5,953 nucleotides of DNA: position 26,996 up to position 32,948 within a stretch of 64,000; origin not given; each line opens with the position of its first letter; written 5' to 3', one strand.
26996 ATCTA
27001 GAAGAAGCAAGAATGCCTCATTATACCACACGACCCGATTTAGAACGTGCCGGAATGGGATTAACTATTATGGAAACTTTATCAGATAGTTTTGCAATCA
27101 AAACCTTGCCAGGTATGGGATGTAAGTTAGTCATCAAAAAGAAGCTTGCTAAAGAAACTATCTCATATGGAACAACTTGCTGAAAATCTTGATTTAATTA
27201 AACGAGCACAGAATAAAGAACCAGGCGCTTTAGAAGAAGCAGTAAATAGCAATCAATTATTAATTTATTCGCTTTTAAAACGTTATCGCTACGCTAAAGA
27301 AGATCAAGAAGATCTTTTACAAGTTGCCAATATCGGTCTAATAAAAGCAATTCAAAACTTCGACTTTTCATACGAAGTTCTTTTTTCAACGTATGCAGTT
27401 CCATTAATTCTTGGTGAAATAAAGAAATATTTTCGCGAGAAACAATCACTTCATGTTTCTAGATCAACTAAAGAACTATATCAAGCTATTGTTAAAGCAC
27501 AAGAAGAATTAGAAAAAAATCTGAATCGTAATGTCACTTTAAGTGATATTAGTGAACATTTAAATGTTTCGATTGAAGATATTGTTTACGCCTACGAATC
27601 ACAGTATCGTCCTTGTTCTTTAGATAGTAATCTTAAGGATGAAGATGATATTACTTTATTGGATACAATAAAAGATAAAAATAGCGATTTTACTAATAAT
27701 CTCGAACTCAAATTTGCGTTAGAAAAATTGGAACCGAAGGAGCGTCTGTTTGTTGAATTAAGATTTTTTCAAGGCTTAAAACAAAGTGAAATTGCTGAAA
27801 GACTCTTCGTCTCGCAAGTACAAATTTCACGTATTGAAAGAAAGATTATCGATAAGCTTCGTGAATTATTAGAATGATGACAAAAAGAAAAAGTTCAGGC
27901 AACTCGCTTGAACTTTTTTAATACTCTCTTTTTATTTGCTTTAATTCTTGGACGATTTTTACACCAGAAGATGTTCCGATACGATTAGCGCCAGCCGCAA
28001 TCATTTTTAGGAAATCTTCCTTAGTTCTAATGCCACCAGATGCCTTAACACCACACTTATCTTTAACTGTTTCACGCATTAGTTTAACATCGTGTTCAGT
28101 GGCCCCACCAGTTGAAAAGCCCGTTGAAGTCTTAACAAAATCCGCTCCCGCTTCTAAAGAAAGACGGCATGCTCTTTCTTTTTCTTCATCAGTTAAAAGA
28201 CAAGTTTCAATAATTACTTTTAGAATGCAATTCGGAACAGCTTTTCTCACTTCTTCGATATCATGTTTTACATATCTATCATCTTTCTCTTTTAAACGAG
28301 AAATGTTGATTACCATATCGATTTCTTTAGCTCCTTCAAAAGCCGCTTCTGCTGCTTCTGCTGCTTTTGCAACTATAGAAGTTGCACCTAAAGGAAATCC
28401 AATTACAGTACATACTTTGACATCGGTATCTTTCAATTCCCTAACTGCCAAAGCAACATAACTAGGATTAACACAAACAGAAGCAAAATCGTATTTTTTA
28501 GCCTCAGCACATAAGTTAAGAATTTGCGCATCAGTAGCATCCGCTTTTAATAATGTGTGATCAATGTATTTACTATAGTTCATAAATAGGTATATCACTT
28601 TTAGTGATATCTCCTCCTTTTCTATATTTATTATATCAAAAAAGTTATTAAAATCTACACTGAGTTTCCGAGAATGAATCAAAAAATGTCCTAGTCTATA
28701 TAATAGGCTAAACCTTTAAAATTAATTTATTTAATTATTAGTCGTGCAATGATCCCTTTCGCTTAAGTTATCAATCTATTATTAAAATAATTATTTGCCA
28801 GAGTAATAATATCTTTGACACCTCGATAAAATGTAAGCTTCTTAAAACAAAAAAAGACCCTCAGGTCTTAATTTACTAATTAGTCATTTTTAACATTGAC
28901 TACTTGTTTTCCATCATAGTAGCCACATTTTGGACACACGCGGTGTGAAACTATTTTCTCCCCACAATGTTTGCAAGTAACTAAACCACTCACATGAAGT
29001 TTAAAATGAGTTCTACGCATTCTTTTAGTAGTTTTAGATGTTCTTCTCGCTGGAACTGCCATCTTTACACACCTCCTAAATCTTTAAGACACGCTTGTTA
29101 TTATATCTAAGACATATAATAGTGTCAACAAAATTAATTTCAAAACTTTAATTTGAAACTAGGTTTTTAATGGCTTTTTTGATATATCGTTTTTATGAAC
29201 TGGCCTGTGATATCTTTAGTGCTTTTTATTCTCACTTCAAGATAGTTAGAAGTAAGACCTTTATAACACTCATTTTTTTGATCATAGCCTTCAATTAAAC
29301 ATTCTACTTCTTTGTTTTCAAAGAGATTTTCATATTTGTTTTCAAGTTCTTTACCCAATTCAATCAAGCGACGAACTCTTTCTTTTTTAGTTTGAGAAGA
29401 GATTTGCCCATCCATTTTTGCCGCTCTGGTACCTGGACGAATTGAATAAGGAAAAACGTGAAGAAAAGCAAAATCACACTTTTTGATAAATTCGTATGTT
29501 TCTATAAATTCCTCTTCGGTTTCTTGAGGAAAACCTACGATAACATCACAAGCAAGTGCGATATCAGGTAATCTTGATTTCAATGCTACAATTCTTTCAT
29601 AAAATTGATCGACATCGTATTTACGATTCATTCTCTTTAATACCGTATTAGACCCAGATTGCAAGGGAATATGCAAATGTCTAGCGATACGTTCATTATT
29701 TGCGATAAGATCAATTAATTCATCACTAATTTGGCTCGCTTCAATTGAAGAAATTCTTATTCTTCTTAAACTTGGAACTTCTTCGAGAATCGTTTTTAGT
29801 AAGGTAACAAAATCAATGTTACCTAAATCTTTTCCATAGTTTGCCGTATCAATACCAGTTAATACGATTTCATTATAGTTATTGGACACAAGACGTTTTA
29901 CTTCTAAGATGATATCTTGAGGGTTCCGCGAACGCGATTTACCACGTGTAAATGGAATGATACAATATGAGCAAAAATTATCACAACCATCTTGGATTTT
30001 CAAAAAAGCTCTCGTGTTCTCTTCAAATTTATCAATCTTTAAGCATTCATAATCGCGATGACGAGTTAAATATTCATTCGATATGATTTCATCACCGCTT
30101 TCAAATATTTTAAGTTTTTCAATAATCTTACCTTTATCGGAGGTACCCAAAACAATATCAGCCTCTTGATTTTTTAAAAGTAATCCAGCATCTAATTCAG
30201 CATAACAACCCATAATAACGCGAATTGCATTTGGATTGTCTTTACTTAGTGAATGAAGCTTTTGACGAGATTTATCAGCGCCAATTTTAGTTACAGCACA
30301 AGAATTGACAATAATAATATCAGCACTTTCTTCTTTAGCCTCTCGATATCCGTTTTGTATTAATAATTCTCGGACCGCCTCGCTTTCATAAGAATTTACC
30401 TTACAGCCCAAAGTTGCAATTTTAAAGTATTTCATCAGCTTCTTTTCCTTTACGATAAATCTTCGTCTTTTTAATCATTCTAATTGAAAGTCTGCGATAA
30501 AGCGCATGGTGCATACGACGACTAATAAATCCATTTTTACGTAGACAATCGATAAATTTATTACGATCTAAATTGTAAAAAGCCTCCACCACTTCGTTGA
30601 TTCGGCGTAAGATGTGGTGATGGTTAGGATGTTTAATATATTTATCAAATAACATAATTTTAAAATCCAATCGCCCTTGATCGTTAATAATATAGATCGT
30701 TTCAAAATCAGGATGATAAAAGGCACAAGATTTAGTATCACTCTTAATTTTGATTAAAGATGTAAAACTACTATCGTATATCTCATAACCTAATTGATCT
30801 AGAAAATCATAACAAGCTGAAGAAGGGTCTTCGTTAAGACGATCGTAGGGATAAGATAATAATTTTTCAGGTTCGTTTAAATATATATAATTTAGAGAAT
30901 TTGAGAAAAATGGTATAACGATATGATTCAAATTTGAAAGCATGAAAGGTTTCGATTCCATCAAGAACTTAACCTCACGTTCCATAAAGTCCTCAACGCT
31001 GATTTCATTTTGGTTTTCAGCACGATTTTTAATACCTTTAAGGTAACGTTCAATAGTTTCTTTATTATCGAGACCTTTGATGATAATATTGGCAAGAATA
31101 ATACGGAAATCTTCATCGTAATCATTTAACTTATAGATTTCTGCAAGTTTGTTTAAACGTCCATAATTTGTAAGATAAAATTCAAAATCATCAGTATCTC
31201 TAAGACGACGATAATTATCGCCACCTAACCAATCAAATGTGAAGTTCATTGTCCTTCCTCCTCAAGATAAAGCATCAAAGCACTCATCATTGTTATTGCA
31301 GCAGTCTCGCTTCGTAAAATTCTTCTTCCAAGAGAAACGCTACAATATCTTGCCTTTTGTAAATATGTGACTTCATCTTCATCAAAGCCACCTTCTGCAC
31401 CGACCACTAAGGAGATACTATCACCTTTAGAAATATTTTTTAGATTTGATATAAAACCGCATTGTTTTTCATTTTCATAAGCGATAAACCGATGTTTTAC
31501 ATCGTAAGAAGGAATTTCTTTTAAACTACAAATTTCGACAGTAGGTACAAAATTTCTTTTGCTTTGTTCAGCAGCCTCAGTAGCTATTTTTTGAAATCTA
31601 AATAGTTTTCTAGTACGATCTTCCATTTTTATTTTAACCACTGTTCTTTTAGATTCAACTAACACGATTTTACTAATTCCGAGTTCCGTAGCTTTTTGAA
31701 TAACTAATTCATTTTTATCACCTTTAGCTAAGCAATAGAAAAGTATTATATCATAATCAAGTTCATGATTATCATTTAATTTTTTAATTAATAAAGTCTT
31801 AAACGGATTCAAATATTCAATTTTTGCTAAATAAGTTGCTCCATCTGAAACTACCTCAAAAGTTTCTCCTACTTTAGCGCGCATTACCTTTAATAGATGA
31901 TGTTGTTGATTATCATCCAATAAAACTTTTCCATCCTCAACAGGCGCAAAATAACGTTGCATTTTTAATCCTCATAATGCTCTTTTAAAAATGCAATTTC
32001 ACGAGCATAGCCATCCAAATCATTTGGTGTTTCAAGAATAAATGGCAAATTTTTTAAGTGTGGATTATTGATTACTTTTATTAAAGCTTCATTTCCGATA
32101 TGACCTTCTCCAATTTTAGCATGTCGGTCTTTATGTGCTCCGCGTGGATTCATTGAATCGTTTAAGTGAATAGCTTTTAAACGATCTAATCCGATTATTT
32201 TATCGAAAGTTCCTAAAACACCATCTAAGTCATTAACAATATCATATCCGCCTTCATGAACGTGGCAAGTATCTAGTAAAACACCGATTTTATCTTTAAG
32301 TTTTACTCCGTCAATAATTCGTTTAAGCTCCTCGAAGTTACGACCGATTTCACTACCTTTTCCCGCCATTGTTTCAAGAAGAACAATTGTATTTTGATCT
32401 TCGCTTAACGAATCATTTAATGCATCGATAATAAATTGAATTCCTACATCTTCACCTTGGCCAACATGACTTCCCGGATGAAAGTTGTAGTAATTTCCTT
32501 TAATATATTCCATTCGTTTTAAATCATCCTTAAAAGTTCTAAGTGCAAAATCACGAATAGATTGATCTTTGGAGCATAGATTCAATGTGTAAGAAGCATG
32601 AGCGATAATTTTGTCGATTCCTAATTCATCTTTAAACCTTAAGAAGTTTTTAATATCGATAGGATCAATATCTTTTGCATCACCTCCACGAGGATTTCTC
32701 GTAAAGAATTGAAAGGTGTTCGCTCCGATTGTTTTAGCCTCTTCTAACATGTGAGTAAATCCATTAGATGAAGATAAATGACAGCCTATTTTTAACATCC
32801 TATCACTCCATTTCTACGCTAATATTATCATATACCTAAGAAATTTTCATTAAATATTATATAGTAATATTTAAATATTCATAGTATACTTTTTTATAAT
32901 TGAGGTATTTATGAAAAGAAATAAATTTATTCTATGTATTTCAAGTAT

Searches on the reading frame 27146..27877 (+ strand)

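Call 68: search_protein_families(library=pfam, proteins=[window:27146-27877:+], max_evalue=0.0001)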
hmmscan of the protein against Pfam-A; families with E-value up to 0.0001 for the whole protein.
window:27146-27877:+ (243 aa): 6 families
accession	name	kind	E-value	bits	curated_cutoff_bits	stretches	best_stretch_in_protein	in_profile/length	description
PF04545.22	Sigma70_r4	-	6.4e-16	58.1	24.1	1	191-240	1-50/50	Sigma-70, region 4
PF04542.20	Sigma70_r2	-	6.6e-14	51.9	24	1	33-100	2-69/71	Sigma-70 region 2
PF04539.22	Sigma70_r3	-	1.7e-12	47.7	25.3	1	111-179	2-70/78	Sigma-70 region 3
PF08281.18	Sigma70_r4_2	-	4.7e-07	29.8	25.7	1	187-223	3-39/54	Sigma-70, region 4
PF01381.28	HTH_3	-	6.4e-05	23.4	23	0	209-233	8-32/55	Helix-turn-helix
PF07638.17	Sigma70_ECF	-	6.8e-05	23.3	21.1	1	178-229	118-170/185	ECF sigma factor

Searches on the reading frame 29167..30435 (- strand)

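Call 57: search_protein_families(library=pfam, proteins=[window:29167-30435:-], max_evalue=0.00001)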
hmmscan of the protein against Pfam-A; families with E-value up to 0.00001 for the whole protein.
window:29167-30435:- (422 aa): 2 families
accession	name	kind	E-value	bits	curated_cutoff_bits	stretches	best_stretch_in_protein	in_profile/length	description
PF04055.27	Radical_SAM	-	1.5e-26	94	29.5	1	146-317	2-166/166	Radical SAM superfamily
PF00919.26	UPF0004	-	8.8e-22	77.4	27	1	5-97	3-98/98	Uncharacterized protein family UPF0004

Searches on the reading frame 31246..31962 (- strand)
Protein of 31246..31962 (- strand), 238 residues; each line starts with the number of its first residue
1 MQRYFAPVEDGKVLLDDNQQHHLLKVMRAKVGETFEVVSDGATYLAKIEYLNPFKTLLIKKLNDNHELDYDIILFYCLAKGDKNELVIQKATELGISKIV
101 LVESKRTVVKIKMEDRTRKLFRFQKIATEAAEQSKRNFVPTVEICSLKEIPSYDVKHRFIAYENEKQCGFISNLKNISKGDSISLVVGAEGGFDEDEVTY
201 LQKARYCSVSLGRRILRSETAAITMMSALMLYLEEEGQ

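Call 68: search_protein_families(library=pfam, proteins=[window:31246-31962:-], max_evalue=0.0001)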
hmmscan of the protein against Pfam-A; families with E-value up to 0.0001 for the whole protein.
window:31246-31962:- (238 aa): 2 families
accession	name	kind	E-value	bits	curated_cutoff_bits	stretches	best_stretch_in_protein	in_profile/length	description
PF04452.19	Methyltrans_RNA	-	5.5e-44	150.1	23.9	1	67-230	2-165/165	RNA methyltransferase domain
PF20260.4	PUA_4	-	1.4e-09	38.3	23.9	1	15-53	1-39/48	RNA methyltransferase PUA domain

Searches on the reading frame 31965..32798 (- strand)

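Call 68: search_protein_families(library=pfam, proteins=[window:31965-32798:-], max_evalue=0.0001)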
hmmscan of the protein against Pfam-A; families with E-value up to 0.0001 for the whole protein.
window:31965-32798:- (277 aa): 1 family
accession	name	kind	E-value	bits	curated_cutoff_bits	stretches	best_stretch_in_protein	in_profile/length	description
PF01261.30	AP_endonuc_2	-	5.7e-57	193.7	31.1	1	18-273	1-248/249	Xylose isomerase-like TIM barrel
